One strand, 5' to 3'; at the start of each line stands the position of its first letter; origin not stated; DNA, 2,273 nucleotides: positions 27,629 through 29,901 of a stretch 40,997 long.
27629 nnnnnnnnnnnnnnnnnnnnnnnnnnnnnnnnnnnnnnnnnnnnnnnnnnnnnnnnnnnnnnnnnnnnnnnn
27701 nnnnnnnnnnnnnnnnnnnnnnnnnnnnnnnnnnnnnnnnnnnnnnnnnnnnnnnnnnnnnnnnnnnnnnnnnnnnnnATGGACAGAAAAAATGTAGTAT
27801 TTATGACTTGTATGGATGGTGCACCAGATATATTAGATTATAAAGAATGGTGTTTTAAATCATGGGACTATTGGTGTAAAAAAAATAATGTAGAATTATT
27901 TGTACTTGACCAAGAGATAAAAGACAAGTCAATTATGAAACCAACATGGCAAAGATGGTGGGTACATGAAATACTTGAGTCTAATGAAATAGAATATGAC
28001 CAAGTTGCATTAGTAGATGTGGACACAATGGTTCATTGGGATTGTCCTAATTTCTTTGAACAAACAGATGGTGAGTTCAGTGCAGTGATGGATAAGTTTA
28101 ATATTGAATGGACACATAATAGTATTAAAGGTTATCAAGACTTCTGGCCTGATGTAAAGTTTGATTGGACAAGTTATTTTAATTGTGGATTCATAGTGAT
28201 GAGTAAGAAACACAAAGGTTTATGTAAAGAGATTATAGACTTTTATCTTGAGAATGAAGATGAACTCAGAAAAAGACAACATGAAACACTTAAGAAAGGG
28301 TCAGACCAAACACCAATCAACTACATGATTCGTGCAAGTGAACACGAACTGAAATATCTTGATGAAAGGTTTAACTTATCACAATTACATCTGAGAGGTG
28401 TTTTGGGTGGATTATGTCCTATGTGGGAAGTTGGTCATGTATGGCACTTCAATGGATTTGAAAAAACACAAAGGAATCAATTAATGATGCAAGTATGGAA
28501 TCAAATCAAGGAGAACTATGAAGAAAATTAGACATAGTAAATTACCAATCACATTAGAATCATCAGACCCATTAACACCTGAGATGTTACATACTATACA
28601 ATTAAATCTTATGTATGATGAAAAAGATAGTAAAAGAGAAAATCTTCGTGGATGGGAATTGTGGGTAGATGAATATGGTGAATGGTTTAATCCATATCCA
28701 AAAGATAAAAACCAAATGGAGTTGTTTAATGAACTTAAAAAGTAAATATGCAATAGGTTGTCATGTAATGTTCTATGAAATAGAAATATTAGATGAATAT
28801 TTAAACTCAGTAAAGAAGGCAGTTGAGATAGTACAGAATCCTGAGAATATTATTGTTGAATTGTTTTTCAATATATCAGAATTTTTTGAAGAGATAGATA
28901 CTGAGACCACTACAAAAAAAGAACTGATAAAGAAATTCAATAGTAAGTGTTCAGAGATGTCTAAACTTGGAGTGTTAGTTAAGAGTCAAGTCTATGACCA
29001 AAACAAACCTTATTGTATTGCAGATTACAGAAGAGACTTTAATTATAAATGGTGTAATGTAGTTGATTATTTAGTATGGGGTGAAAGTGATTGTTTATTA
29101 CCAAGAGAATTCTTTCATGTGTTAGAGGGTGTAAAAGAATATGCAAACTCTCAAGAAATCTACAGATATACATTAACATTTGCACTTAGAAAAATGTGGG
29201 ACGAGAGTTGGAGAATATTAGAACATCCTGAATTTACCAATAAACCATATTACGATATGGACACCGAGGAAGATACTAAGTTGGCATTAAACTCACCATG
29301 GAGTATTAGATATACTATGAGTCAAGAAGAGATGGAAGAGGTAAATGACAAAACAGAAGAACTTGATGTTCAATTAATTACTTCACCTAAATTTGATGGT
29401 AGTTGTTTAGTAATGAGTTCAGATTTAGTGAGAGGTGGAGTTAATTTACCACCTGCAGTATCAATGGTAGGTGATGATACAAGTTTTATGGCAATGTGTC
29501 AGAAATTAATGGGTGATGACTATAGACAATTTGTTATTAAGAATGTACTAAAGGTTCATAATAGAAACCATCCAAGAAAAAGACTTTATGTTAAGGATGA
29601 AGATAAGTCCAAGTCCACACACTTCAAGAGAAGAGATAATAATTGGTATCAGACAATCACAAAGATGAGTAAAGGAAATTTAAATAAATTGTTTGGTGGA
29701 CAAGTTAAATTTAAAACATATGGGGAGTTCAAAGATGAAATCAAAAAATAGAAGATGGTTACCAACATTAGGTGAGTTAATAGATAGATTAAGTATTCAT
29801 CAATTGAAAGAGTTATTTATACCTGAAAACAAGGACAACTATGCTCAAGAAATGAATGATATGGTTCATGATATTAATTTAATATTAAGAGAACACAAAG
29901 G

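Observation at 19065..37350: About 16-18 kb phage glycan synthesis and decoration island with no export or priming machinery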

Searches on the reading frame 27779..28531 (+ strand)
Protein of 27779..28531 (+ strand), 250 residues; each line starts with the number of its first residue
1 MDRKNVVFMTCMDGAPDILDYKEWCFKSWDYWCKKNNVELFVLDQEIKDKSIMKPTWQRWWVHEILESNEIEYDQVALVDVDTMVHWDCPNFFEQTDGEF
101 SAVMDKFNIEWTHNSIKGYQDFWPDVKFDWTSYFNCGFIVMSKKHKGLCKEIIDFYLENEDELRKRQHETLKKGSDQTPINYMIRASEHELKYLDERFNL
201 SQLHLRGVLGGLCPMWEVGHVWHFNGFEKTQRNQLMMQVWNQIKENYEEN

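Call 5: search_protein_families(library=pfam, max_evalue=0.01, proteins=[window:27779-28531:+])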
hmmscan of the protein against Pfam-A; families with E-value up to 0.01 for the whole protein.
window:27779-28531:+ (250 aa): 0 families

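Call 11: search_protein_families(library=phrogs, max_evalue=0.01, proteins=[window:27779-28531:+])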
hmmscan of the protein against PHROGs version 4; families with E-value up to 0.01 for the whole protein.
window:27779-28531:+ (250 aa): 1 family
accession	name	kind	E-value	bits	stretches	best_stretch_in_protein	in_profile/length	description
phrog_28746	-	unknown function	0.00033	21.3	1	55-199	78-209/261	-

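Call 12: search_protein_families(library=ncbifam, max_evalue=0.01, proteins=[window:27779-28531:+])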
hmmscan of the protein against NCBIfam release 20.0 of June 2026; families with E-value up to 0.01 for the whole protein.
window:27779-28531:+ (250 aa): 0 families

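Call 27: search_protein_families(library=pfam, max_evalue=10, proteins=[window:27779-28531:+])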
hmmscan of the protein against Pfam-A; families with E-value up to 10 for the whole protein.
window:27779-28531:+ (250 aa): 1 family
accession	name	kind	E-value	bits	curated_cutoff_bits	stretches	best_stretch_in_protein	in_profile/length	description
PF16095.11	COR-A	-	0.024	15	35.3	1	42-113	58-129/143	C-terminal of Roc, COR-A domain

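Call 56: search_solved_structures(query=window:27779-28531:+, max_evalue=10)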
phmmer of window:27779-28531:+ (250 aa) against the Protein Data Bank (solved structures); distinct sequences matched with E-value up to 10: 0.

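Call 60: find_homologous_proteins(query=window:27779-28531:+, max_evalue=0.001)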
Query window:27779-28531:+ (250 aa): 223 proteins with E <= 0.001 among 305 candidates; the best 120 are listed.
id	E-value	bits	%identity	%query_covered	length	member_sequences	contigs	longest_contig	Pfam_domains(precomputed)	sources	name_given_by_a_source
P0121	4.6e-172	589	99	99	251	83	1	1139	-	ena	-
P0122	1.7e-155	535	91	98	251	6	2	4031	-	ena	-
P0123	4.9e-143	494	84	98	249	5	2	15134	-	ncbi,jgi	-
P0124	8.2e-131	454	76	98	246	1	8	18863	-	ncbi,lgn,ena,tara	tara:strand:- start:917 stop:1657 length:741 start_codon:yes stop_codon:yes gene_type:complete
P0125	1.9e-129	449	74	98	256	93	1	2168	-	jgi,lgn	-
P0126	1.2e-126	440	75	98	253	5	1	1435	-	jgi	-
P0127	1.2e-125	437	74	98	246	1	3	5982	-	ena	-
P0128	1.5e-124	433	72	98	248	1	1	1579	-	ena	-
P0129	6.7e-122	425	72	96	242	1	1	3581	-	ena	-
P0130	1.3e-121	424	70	98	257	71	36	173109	-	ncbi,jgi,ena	-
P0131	6.9e-120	418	69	98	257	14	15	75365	-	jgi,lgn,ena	-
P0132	1.3e-119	417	68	98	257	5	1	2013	-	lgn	-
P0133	2.9e-119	416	70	99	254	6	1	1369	-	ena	-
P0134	1.8e-118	413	68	99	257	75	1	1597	-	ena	-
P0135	7.1e-118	411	69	98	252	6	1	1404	-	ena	-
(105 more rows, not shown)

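Call 64: search_solved_structures(query=A2, max_evalue=10)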
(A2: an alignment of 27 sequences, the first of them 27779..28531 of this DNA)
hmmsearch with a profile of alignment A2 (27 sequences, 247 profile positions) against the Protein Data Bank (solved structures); distinct sequences matched with E-value up to 10: 0.

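Call 70: find_encoding_contigs(protein=P0130, flank=10000, max_places=3)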
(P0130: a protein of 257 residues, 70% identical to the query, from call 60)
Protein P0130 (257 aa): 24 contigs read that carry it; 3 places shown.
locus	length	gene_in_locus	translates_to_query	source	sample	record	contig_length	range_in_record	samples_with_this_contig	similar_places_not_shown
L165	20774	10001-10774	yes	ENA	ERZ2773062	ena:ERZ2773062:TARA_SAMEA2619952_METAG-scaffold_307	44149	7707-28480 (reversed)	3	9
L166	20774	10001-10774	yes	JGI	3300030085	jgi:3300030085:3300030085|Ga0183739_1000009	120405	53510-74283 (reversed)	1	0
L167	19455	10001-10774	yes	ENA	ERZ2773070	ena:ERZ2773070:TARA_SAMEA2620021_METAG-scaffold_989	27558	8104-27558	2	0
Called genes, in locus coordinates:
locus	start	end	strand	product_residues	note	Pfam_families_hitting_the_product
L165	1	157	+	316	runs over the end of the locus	PF00106:adh_short (weak), PF01073:3Beta_HSD, PF01370:Epimerase, PF04321:RmlD_sub_bind, PF13460:NAD_binding_10 (weak), PF16363:GDP_Man_Dehyd, PF07993:NAD_binding_4 (weak), PF02719:Polysacc_synt_2 (weak)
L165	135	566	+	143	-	PF19480:DUF6016 (weak)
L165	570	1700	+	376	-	PF01041:DegT_DnrJ_EryC1, PF00155:Aminotran_1_2 (weak), PF01212:Beta_elim_lyase (weak)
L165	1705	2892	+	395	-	PF08421:Methyltransf_13, PF13489:Methyltransf_23, PF08242:Methyltransf_12 (weak), PF08484:Methyltransf_14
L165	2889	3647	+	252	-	PF13578:Methyltransf_24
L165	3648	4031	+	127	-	-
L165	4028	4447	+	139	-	PF05523:FdtA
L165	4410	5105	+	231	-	PF13640:2OG-FeII_Oxy_3 (weak)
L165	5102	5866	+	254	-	PF00551:Formyl_trans_N, PF18216:N_formyltrans_C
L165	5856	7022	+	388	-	PF01041:DegT_DnrJ_EryC1, PF00266:Aminotran_5 (faint)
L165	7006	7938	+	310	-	PF01041:DegT_DnrJ_EryC1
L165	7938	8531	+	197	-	-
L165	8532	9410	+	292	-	-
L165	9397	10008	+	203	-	PF13578:Methyltransf_24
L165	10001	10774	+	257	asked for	-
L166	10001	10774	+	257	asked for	-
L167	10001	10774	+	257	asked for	-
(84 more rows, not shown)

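Call 72: predict_structure(alignment_id=A2)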
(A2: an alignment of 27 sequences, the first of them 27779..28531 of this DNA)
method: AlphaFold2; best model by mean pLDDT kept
length: 250 residues; sequences in the alignment: 27
mean_pLDDT: 89.7   pTM: 0.89
mean pLDDT of the five models: 89.7, 89.1, 88.1, 87.8, 87.0
residues with pLDDT >= 90: 157; 70-90: 79; 50-70: 13; < 50: 1
segments of 3 or more residues with pLDDT < 50: none
pLDDT, mean of each block of 10 residues (from residue 1): 86 78 94 95 92 89 96 96 93 96 87 90 94 92 97 96 86 79 96 94 77 76 89 91 79
secondary structure, 60 per line:
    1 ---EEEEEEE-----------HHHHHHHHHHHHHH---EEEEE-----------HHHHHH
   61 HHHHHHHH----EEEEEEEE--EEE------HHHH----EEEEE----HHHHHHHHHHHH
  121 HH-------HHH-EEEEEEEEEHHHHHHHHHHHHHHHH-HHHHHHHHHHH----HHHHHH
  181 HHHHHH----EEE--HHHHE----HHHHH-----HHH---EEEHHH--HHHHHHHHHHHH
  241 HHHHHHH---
elements in order: E4-10 H22-35 E39-43 H55-68 E73-80 E83-85 H92-95 E100-104 H109-122 E134-142 H143-158 H160-170 H175-186 E191-193 H196-199 H205-209 E221-223 H229-247

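Call 78: fold_search(model_id=the predicted structure, library=pdb)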
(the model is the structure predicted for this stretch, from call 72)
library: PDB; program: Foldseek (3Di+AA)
matches with E <= 10: 1380; with E <= 0.001: 243
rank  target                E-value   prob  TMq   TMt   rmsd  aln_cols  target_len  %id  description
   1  2p6w                  1.1e-08  1.00  0.64  0.76   5.1       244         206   11  Crystal structure of a glycosyltransferase involved in the glycosylation of the major capsid of PBCV-1 (released 2007-08-21)
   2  2p73                  1.3e-08  1.00  0.64  0.76   5.2       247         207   10  crystal structure of a glycosyltransferase involved in the glycosylation of the major capsid of PBCV-1 (released 2007-08-21)
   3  2p72_B                9.6e-08  1.00  0.62  0.75   5.5       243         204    9  crystal structure of a glycosyltransferase involved in the glycosylation of the major capsid of PBCV-1 (released 2007-08-21)
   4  5gvv_A                1.0e-07  1.00  0.51  0.35   7.9       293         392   14  Crystal structure of the glycosyltransferase GlyE in Streptococcus pneumoniae TIGR4 (released 2017-03-01)
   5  5gvv_F                1.1e-07  1.00  0.50  0.36   7.1       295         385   14  Crystal structure of the glycosyltransferase GlyE in Streptococcus pneumoniae TIGR4 (released 2017-03-01)
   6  5gvw_C                1.5e-07  1.00  0.51  0.35   7.7       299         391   14  Crystal structure of the apo-form glycosyltransferase GlyE in Streptococcus pneumoniae TIGR4 (released 2017-03-01)
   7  5gvw_A                1.7e-07  1.00  0.50  0.34   8.6       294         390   15  Crystal structure of the apo-form glycosyltransferase GlyE in Streptococcus pneumoniae TIGR4 (released 2017-03-01)
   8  2p72_A                2.3e-07  1.00  0.57  0.70   5.7       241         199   10  crystal structure of a glycosyltransferase involved in the glycosylation of the major capsid of PBCV-1 (released 2007-08-21)
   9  5gvw_D                4.3e-07  1.00  0.50  0.35   6.9       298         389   14  Crystal structure of the apo-form glycosyltransferase GlyE in Streptococcus pneumoniae TIGR4 (released 2017-03-01)
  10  5mu1_A                4.3e-07  1.00  0.46  0.12   8.4       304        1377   10  UDP-Glucose Glycoprotein Glucosyltransferase from Chaetomium thermophilum soaked with K2PtI6 (released 2017-07-26)
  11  6trt_A                4.6e-07  1.00  0.49  0.12   7.4       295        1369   11  Chaetomium thermophilum UDP-Glucose Glucosyl Transferase (UGGT) double cysteine mutant S180C/T742C. (released 2020-01-08)
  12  7zll                  6.3e-07  1.00  0.48  0.44   7.8       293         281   11  Catalytic domain of UDP-Glucose Glycoprotein Glucosyltransferase from Chaetomium thermophilum in complex with the 5-[(mo (released 2023-04-26)
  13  5h18                  7.6e-07  1.00  0.43  0.40   9.6       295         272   12  Crystal structure of catalytic domain of UGGT (UDP-glucose-bound form) from Thermomyces dupontii (released 2017-09-27)
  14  7zle                  8.1e-07  1.00  0.47  0.42   8.5       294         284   12  Catalytic domain of UDP-Glucose Glycoprotein Glucosyltransferase from Chaetomium thermophilum in complex with UDP (released 2022-06-22)
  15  6fsn                  1.0e-06  1.00  0.45  0.41   8.9       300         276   12  Catalytic domain of UDP-Glucose Glycoprotein Glucosyltransferase from Chaetomium thermophilum in complex with UDP-glucos (released 2019-03-20)
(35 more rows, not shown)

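Call 83: fold_search(model_id=the predicted structure, library=viral)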
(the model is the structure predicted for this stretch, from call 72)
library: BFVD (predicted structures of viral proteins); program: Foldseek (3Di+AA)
matches with E <= 10: 816; with E <= 0.001: 184
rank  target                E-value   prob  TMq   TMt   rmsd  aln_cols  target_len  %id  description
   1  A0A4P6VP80            5.7e-10  1.00  0.62  0.25   5.5       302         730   14  Polysaccharide pyruvyl transferase [Mimivirus LCMiAC02]
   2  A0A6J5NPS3            8.8e-10  1.00  0.62  0.71   4.6       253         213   13  Glycosyltransferase 34 [uncultured Caudovirales phage]
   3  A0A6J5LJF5            1.4e-09  1.00  0.62  0.71   5.3       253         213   14  Glycosyltransferase 34 [uncultured Caudovirales phage]
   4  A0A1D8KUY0            1.4e-09  1.00  0.60  0.58   6.0       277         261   15  Nucleotide-diphospho-sugar transferase domain-containing protein [Synechococcus phage S-CAM7]
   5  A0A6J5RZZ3            3.1e-09  1.00  0.55  0.65   6.6       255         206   13  Nucleotide-diphospho-sugar transferase domain-containing protein [uncultured Caudovirales phage]
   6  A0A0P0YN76            3.7e-09  1.00  0.55  0.45   7.1       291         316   15  (no name in the UniProt tables at hand)
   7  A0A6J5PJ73            4.7e-09  1.00  0.61  0.64   5.1       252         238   18  Glycosyl transferase, family 8 [uncultured Caudovirales phage]
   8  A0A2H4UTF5            6.1e-09  1.00  0.63  0.62   4.3       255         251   14  Glycosyltransferase [Bodo saltans virus]
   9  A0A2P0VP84            7.4e-09  1.00  0.52  0.43   8.5       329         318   15  Glycosyltransferase family 8 protein [Tetraselmis virus 1]
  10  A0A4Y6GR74            7.8e-09  1.00  0.60  0.61   5.8       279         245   12  Glycosyltransferase family 34 protein [Chrysochromulina parva virus BQ2]
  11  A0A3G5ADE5            1.8e-08  1.00  0.57  0.41   7.2       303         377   15  Putative galacturonosyltransferase 6-like protein [Hyperionvirus sp.]
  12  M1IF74                2.9e-08  1.00  0.59  0.26   6.0       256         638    9  (no name in the UniProt tables at hand)
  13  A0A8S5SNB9            7.0e-08  1.00  0.46  0.39   8.6       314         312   10  Glycosyltransferase [Podoviridae sp. ctIKM86]
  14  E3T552                9.0e-08  1.00  0.59  0.62   5.0       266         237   13  Nucleotide-diphospho-sugar transferase domain-containing protein [Cafeteria roenbergensis virus (strain BV-PW1)]
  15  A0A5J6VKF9            1.0e-07  1.00  0.61  0.32   5.9       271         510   18  GMA12/MNN10 family galactosyl transferase [Megaviridae environmental sample]
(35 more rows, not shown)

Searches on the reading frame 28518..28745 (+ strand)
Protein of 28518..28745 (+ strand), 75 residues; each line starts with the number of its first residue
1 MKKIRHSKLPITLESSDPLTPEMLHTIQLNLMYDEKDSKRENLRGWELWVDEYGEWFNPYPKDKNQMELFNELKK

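Call 87: search_protein_families(library=pfam, max_evalue=1, proteins=[window:28518-28745:+])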
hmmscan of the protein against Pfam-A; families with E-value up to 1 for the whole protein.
window:28518-28745:+ (75 aa): 0 families

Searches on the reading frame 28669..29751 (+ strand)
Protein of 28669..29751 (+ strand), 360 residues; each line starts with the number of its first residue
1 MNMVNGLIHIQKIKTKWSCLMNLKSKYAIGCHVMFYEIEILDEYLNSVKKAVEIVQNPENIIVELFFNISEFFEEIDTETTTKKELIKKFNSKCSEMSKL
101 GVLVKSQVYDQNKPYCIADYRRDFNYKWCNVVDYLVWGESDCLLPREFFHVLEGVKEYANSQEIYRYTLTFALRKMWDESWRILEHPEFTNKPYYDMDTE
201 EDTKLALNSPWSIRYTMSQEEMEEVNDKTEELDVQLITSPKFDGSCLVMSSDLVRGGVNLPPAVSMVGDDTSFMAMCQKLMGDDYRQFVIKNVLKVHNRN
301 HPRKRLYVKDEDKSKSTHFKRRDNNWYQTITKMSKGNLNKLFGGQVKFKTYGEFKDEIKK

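Call 5: search_protein_families(library=pfam, max_evalue=0.01, proteins=[window:28669-29751:+])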
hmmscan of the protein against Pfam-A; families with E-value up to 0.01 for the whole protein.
window:28669-29751:+ (360 aa): 0 families

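Call 11: search_protein_families(library=phrogs, max_evalue=0.01, proteins=[window:28669-29751:+])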
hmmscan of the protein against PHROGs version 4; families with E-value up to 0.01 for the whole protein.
window:28669-29751:+ (360 aa): 0 families

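Call 12: search_protein_families(library=ncbifam, max_evalue=0.01, proteins=[window:28669-29751:+])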
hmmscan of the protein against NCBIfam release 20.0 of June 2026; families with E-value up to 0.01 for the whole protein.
window:28669-29751:+ (360 aa): 0 families

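Call 27: search_protein_families(library=pfam, max_evalue=10, proteins=[window:28669-29751:+])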
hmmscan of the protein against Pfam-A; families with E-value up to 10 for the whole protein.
window:28669-29751:+ (360 aa): 1 family
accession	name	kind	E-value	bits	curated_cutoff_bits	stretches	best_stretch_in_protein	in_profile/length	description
PF14749.11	Acyl-CoA_ox_N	-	0.71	10.8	25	1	183-227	26-68/120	Acyl-coenzyme A oxidase N-terminal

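Call 59: search_solved_structures(query=window:28669-29751:+, max_evalue=10)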
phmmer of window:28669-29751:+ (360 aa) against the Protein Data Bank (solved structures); distinct sequences matched with E-value up to 10: 0.
